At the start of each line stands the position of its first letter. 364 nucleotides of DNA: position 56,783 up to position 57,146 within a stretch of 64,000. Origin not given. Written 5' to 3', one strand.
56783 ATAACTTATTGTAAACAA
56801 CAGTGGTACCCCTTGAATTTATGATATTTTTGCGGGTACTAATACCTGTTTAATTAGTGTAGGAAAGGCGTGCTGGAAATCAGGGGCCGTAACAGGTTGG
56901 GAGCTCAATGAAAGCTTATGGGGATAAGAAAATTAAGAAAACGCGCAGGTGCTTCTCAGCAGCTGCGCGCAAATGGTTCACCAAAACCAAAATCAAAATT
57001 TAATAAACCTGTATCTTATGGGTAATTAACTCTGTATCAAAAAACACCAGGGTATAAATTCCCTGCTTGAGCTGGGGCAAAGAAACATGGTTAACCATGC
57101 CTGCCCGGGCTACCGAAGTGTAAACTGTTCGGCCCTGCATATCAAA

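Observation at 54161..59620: Tandem GLUG/T9SS paralogs whose non-coding flanks are better conserved than the genes, with a 3' motif complementary to both 5' leaders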

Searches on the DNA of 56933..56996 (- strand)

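Call 26: build_rna_model(alignment_id=A4, structure=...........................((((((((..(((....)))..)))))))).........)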
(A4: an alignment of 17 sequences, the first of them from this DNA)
Model R1 built from alignment A4 (17 sequences, 66 columns); structure: as given.
model positions 64; base pairs 11; branch points 0; effective number of sequences 2.77; information 0.876 bits per position. Calibrated on 0.2 Mb of random sequence (short: E-values are rough).
structure used (alignment columns):
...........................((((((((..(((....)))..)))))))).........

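Call 27: search_with_rna_model(model_id=R1, sources=[window, L016, L017, L018, L019, L020, L021, L022, L023, L024, L025, L026, L027, L028, L029, L030, L031, L032, L033, L034, L035, L036, L037, L038, L039, L040, L041, L042, L043, L044, L045, L046, L047, L048, L049, L050, L051, L052, L053, L054, L055, L056, L057, L058, L059, L060, L061, L062, L063, L064, L065, L066, L067, L068, L069, L070, L071, L072, L073, L074, L075, L076, L077, L078, L079, L080, L081, L082, L083, L084, L085, L086, L087, L088, L089, L090, L091, L092, L093, L094, L095], max_evalue=1)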
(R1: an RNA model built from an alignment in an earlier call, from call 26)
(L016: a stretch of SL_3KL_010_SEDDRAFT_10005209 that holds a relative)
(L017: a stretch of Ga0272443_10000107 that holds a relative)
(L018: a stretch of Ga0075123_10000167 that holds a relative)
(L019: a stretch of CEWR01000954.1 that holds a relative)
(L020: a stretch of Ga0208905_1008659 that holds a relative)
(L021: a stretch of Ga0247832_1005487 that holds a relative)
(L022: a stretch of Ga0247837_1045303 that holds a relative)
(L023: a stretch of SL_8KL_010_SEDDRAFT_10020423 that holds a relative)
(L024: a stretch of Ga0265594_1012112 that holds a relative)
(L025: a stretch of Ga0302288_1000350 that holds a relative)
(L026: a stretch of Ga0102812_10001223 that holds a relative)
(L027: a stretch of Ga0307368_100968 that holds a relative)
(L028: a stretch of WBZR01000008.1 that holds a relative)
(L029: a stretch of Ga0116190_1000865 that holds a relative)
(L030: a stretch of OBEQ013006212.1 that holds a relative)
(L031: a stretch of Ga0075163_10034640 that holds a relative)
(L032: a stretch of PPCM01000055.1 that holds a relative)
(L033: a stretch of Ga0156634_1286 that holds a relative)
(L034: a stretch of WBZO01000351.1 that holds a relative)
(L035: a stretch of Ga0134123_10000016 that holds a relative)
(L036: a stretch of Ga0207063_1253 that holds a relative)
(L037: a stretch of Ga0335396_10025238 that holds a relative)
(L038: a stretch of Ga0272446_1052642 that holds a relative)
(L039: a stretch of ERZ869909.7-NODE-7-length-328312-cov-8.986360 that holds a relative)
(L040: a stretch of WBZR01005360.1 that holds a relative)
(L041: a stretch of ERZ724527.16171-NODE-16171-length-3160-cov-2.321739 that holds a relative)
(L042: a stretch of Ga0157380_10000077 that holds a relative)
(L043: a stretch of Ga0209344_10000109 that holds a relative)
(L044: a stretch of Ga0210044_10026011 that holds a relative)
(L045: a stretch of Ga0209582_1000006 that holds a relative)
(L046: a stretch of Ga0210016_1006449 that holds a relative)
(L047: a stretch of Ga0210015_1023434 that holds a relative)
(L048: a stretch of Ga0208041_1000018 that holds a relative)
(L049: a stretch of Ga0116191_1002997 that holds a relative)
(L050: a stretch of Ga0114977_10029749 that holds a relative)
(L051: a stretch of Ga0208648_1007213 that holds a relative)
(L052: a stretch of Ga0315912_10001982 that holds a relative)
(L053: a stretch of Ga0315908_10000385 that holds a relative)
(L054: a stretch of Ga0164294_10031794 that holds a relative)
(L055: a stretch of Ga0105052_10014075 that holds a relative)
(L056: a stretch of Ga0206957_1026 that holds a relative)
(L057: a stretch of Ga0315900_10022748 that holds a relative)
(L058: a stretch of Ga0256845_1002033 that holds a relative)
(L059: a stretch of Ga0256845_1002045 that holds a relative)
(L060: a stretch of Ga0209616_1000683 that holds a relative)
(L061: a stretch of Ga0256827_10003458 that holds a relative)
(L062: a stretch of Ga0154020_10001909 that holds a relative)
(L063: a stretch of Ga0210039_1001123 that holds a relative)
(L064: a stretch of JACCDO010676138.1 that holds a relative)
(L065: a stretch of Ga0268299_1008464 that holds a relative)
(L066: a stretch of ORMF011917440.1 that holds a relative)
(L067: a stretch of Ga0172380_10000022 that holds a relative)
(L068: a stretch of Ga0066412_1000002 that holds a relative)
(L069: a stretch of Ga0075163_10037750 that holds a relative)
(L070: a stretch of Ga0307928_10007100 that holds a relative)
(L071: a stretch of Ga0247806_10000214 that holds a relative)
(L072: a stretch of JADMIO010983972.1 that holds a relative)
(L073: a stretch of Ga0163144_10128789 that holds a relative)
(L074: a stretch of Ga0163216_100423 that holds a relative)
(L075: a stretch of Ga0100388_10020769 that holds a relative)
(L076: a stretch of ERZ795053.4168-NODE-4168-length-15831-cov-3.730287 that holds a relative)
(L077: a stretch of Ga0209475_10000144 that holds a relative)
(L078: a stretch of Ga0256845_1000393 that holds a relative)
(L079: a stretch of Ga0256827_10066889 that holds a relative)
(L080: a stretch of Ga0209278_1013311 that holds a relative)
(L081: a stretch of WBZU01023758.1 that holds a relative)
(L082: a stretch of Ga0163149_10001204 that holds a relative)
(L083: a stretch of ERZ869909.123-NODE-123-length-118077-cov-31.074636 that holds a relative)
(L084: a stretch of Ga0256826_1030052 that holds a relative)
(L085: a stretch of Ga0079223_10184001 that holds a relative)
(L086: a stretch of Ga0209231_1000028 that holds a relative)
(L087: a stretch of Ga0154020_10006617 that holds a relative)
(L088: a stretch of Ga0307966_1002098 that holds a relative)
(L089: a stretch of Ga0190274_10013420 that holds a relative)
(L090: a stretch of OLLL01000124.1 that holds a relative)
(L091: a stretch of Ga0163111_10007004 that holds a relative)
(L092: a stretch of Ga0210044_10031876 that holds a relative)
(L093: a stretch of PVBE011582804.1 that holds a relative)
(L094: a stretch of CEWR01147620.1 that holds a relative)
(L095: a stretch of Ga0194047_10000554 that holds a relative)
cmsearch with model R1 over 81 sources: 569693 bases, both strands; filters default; matches with E-value up to 1: 7.
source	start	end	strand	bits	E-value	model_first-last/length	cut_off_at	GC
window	56933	56996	-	89.2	1.4e-17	1-64/64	no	0.47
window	54162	54224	-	81.9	6.5e-16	1-64/64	no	0.48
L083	5256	5317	-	19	0.12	1-64/64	no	0.35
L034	1587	1621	-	18.3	0.17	1-64/64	no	0.29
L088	6745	6794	-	17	0.32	1-64/64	no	0.44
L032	7922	7974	+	16.7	0.37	1-64/64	no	0.36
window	54170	54199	+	16.7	0.38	27-56/64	no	0.67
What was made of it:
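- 56933..56996 (-): 3' element of gene A: conserved tract + terminator, about 64 nt, starting 3 nt after the stop codon. CM R1 hit, 89.2 bits, E 1.4e-17 (call 27).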

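Call 34: search_with_rna_model(model_id=R1, sources=[L096, L097, L099, L100, L016, L002, L003, L004, L007, L009, L011, L012, L013, L014, L015], max_evalue=1)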
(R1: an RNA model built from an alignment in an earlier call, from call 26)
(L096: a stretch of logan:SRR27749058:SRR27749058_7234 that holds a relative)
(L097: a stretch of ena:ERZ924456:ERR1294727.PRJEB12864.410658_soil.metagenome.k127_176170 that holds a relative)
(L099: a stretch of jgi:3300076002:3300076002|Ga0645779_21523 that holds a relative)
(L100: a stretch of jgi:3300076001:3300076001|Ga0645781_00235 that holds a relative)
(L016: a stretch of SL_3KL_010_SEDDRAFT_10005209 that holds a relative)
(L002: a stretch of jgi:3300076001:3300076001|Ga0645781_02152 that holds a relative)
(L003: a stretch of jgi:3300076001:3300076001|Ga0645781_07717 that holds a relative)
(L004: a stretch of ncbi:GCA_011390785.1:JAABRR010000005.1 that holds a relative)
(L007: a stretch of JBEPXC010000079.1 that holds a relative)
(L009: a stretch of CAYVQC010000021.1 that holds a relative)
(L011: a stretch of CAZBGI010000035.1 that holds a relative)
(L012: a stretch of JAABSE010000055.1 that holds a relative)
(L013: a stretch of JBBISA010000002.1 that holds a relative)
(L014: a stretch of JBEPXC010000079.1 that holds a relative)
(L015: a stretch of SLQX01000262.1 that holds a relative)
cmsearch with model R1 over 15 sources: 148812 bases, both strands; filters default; matches with E-value up to 1: 19.
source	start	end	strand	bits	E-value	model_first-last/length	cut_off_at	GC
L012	7275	7337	-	87.8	7.6e-18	1-64/64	no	0.46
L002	5898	5960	+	86.7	1.4e-17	1-64/64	no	0.51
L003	8546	8609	+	85.3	2.8e-17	1-64/64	no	0.44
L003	5707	5770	+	85.1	3.1e-17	1-64/64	no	0.45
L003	11379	11442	+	85.1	3.2e-17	1-64/64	no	0.45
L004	8553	8615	+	85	3.2e-17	1-64/64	no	0.41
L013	1985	2048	+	84.9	3.4e-17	1-64/64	no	0.5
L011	2434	2496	+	84.5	4.2e-17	1-64/64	no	0.46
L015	5191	5254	+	81.8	1.8e-16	1-64/64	no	0.45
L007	7054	7118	-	81.2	2.5e-16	1-64/64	no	0.48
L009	829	891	-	79.2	6.7e-16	1-64/64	no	0.49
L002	8680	8743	+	78.4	1.1e-15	1-64/64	no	0.55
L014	1886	1949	-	78.3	1.1e-15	1-64/64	no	0.42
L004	5998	6032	-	16.9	0.088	1-64/64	no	0.31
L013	2011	2040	-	15.8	0.16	27-56/64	no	0.73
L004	8575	8607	-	15.4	0.19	27-59/64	no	0.55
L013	7790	7859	-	13.6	0.49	1-64/64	no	0.31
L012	6048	6087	+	13.5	0.51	1-64/64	no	0.25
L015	5209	5271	-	13.1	0.64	1-64/64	no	0.43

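Call 46: search_with_rna_model(model_id=R1, sources=[L101, L102, L103, L104], max_evalue=1, show_alignments=3)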
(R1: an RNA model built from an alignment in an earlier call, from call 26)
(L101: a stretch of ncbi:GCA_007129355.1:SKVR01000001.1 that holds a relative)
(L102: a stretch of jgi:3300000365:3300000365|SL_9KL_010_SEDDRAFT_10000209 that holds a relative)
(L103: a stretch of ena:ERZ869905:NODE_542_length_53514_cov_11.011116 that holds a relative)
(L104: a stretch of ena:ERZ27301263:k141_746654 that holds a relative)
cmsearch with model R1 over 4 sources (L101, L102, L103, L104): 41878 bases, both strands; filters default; matches with E-value up to 1: 1.
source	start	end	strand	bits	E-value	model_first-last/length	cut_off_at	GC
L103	7505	7564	+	20.4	0.004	1-64/64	no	0.45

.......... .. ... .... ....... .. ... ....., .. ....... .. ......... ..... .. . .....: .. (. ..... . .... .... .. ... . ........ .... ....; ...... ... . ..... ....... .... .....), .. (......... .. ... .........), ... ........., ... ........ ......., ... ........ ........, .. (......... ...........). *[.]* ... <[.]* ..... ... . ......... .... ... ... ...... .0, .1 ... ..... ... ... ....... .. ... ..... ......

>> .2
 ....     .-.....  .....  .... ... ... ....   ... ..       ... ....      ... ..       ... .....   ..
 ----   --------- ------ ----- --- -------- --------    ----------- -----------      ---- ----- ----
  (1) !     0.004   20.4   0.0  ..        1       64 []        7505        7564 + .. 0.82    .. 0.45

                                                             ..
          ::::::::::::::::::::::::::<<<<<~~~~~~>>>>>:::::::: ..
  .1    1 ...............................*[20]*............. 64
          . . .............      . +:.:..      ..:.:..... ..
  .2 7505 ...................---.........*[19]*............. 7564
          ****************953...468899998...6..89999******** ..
